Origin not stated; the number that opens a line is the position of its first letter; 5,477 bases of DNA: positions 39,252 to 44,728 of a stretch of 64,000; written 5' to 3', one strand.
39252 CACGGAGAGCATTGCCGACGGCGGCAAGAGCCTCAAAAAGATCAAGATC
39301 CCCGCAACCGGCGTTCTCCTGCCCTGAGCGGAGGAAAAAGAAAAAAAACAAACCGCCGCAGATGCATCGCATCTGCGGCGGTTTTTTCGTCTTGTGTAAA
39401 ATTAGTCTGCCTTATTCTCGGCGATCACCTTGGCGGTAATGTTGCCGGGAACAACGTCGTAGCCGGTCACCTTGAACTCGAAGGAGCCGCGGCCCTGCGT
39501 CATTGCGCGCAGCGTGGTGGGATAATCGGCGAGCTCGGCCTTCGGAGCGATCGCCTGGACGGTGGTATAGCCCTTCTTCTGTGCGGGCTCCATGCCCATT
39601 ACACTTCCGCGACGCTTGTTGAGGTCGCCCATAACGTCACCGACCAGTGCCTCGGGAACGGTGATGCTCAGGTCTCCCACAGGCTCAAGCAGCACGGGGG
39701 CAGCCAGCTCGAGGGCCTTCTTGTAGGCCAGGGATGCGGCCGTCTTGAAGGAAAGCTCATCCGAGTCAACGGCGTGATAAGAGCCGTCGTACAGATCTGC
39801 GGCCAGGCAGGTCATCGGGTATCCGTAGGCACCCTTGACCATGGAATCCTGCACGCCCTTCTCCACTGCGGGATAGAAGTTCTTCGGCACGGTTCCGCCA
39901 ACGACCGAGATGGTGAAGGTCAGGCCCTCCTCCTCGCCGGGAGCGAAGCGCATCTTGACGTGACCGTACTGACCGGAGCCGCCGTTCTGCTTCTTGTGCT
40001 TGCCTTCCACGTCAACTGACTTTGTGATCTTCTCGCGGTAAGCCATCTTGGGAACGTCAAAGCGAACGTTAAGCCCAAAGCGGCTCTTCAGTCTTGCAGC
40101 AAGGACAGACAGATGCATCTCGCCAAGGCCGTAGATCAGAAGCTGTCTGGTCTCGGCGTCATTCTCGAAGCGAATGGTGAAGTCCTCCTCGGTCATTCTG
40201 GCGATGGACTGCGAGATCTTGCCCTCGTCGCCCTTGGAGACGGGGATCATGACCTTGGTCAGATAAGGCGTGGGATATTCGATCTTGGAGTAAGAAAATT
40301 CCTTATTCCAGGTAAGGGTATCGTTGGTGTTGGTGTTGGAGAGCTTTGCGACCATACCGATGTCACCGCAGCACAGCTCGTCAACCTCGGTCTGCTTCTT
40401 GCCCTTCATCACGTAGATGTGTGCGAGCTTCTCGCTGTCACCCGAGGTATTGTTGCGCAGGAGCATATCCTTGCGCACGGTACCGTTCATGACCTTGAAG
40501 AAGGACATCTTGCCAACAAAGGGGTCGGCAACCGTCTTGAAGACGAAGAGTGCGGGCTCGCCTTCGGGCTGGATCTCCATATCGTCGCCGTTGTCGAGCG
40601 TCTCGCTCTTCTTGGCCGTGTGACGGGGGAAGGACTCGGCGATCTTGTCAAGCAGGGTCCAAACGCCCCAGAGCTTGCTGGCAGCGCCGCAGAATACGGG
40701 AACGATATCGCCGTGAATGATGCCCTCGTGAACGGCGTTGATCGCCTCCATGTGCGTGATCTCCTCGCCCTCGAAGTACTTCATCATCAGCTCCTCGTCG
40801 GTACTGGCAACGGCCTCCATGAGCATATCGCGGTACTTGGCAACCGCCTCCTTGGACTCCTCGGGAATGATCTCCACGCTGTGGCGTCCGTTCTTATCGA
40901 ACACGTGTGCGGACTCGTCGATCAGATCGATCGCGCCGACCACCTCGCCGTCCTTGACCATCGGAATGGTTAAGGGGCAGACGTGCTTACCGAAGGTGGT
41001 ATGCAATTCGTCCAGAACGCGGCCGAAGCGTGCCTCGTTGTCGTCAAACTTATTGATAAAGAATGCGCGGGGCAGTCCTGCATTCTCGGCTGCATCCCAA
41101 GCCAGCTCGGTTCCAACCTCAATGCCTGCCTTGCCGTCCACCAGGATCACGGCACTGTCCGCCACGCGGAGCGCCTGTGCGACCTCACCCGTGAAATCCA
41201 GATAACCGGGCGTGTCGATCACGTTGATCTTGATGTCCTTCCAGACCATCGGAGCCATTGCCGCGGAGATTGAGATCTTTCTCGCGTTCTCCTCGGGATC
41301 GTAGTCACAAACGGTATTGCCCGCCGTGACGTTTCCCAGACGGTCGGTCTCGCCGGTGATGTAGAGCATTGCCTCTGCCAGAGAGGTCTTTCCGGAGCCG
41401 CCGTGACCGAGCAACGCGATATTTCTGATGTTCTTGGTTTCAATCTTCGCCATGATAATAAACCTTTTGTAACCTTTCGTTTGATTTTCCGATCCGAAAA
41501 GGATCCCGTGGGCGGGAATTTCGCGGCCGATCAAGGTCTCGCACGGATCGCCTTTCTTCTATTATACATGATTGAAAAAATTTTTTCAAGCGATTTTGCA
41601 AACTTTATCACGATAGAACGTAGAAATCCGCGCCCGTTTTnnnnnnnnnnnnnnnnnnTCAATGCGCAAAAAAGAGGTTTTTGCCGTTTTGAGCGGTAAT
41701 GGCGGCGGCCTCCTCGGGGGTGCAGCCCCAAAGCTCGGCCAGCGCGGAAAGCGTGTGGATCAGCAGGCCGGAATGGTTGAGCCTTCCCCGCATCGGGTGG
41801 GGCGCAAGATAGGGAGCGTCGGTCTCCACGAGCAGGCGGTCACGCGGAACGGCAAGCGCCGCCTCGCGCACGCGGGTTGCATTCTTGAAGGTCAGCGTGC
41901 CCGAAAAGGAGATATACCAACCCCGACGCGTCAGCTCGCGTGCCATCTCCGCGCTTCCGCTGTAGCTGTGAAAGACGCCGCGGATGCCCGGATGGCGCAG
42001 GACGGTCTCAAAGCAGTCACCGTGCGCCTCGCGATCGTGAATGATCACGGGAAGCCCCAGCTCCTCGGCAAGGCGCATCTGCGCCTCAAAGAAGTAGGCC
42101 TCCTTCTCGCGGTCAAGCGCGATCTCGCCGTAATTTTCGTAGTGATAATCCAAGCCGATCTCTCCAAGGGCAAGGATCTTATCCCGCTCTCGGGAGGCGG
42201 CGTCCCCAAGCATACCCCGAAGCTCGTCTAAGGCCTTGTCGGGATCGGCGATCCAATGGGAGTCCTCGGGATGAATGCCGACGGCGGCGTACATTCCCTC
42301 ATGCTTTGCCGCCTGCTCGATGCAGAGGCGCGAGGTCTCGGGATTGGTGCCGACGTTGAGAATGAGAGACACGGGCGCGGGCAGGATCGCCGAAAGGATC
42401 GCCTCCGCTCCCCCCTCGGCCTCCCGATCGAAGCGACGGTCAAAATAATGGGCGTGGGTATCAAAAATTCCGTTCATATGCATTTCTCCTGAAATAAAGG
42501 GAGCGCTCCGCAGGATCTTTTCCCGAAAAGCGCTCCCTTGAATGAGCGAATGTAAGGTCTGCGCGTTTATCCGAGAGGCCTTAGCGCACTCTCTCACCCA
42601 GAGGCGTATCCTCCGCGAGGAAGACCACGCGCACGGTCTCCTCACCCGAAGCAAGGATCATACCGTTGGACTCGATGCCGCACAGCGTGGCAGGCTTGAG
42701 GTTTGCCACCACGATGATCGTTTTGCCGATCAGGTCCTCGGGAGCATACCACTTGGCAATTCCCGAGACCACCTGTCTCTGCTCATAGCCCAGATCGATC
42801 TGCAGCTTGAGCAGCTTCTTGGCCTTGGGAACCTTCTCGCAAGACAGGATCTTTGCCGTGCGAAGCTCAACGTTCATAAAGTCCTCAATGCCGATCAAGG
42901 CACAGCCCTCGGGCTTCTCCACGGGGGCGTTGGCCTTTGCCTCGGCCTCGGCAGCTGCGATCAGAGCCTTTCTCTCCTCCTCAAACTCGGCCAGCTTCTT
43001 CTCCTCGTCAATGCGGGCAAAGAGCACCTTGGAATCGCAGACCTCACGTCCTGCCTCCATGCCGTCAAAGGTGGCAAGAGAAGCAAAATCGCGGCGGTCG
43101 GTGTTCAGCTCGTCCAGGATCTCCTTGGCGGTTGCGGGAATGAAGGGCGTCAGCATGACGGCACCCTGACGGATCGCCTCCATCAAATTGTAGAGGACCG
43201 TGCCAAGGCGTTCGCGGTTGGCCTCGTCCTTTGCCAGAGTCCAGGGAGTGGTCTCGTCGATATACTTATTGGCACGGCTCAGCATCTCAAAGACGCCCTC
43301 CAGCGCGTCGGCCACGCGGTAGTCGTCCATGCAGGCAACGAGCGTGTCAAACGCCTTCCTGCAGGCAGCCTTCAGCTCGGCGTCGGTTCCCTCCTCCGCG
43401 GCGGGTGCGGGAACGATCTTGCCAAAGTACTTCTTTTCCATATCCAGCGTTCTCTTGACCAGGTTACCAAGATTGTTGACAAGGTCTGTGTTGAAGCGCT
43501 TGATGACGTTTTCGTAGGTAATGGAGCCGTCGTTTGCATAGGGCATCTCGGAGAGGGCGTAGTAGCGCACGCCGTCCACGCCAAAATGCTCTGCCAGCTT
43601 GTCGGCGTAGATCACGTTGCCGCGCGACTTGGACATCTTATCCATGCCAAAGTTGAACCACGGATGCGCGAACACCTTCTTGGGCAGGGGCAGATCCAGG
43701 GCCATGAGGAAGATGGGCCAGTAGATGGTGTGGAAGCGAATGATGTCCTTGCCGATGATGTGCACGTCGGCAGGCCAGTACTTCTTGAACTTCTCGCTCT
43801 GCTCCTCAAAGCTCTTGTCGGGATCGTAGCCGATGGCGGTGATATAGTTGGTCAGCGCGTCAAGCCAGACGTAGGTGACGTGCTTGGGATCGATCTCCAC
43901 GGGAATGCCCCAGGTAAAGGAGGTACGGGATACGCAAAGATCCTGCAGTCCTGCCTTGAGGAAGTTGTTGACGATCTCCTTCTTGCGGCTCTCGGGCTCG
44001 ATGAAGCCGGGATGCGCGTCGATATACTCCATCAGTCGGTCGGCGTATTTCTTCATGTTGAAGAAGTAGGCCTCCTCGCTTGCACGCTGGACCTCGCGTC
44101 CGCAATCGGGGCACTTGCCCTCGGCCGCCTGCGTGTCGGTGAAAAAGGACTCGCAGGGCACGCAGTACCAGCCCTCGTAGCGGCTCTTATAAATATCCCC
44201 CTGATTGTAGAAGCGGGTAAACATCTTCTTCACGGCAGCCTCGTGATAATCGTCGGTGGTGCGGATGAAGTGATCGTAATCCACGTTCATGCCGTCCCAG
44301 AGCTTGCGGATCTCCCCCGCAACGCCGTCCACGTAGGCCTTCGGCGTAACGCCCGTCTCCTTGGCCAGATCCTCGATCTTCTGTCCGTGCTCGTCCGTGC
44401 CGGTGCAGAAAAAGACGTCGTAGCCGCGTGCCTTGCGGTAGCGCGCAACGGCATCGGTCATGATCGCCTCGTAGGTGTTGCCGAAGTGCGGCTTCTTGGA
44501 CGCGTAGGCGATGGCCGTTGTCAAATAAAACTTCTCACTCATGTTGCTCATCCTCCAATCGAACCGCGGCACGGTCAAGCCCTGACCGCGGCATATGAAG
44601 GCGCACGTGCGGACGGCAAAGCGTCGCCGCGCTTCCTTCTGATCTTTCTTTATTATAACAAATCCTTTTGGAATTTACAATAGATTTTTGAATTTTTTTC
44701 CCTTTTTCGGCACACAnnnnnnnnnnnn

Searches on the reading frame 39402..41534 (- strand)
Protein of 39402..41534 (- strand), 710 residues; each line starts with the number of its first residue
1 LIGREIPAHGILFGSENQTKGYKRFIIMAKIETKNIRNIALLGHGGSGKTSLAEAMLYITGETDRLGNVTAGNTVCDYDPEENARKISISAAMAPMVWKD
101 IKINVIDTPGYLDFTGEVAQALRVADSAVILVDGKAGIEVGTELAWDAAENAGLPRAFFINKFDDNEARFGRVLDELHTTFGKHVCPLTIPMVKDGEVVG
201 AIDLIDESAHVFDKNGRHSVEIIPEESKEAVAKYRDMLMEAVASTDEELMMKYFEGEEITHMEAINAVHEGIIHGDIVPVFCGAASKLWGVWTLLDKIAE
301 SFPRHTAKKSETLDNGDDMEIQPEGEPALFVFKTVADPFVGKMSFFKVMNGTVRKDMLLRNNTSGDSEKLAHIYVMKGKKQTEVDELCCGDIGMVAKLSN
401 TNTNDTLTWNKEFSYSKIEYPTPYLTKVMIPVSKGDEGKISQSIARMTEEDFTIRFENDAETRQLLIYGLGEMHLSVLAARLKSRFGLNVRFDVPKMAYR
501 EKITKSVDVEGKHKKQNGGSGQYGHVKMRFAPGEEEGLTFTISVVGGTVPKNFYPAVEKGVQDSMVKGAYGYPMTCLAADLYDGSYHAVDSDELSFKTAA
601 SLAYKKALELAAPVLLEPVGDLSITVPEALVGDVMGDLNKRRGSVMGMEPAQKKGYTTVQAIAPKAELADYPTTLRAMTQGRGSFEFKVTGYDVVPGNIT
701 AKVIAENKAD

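Call 96: search_protein_families(library=pfam, proteins=[window:39402-41534:-], max_evalue=0.00001)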
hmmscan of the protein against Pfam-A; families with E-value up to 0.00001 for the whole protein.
window:39402-41534:- (710 aa): 6 families
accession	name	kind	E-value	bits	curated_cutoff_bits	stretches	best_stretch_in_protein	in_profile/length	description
PF00009.33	GTP_EFTU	-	7.9e-42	143.4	26.5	1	34-303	1-187/188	Elongation factor Tu GTP binding domain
PF03764.24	EFG_IV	-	9.1e-33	113.1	24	1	495-611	1-120/121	Elongation factor G, domain IV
PF00679.30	EFG_C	-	1.2e-24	86.6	27.9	1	614-700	1-86/89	Elongation factor G C-terminus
PF14492.12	EFG_III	-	1.9e-19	69.9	27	1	421-492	2-73/75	Elongation Factor G, domain III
PF22042.2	EF-G_D2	-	1.9e-15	57.2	27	1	329-408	4-82/84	Elongation factor G domain 2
PF03144.31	GTP_EFTU_D2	-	2.1e-07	31.7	30.3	1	341-408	1-73/73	Elongation factor Tu domain 2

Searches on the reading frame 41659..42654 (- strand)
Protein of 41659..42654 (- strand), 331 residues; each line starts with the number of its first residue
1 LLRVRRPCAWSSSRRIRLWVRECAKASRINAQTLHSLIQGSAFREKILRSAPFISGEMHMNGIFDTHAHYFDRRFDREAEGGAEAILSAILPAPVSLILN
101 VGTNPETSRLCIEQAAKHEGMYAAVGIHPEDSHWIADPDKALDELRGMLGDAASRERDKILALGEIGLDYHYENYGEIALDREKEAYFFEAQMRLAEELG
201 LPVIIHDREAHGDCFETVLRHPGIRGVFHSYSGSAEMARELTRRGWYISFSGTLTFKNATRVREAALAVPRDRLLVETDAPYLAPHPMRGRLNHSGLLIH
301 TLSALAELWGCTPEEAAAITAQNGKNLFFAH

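Call 95: search_protein_families(library=pfam, proteins=[window:41659-42654:-], max_evalue=0.00001)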
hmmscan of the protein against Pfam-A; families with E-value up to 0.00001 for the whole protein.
window:41659-42654:- (331 aa): 1 family
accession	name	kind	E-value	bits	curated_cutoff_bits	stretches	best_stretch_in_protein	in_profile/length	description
PF01026.27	TatD_DNase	-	8.8e-68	228.9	27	1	64-328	1-252/253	TatD related DNase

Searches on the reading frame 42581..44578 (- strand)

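Call 96: search_protein_families(library=pfam, proteins=[window:42581-44578:-], max_evalue=0.00001)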
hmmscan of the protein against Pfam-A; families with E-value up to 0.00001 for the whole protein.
window:42581-44578:- (665 aa): 6 families
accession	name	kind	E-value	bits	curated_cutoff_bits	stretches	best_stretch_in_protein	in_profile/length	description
PF09334.17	tRNA-synt_1g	-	7.5e-111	371.1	20.1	2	167-378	180-391/391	tRNA synthetases class I (M)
PF01588.26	tRNA_bind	-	7.2e-29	100.2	27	1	572-662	1-95/96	Putative tRNA binding domain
PF00133.28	tRNA-synt_1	-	3.2e-28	99.1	22.7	2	12-228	20-244/414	tRNA synthetases class I (I, L, M and V)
PF19303.5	Anticodon_3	-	4.9e-13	49.7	23.5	1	389-528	1-140/152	Anticodon binding domain of methionyl tRNA ligase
PF01406.26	tRNA-synt_1e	-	4.9e-09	36.4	27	0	17-133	12-125/301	tRNA synthetases class I (C) catalytic domain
PF08264.19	Anticodon_1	-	1.1e-06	29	25.1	1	411-494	13-96/148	Anticodon-binding domain of tRNA ligase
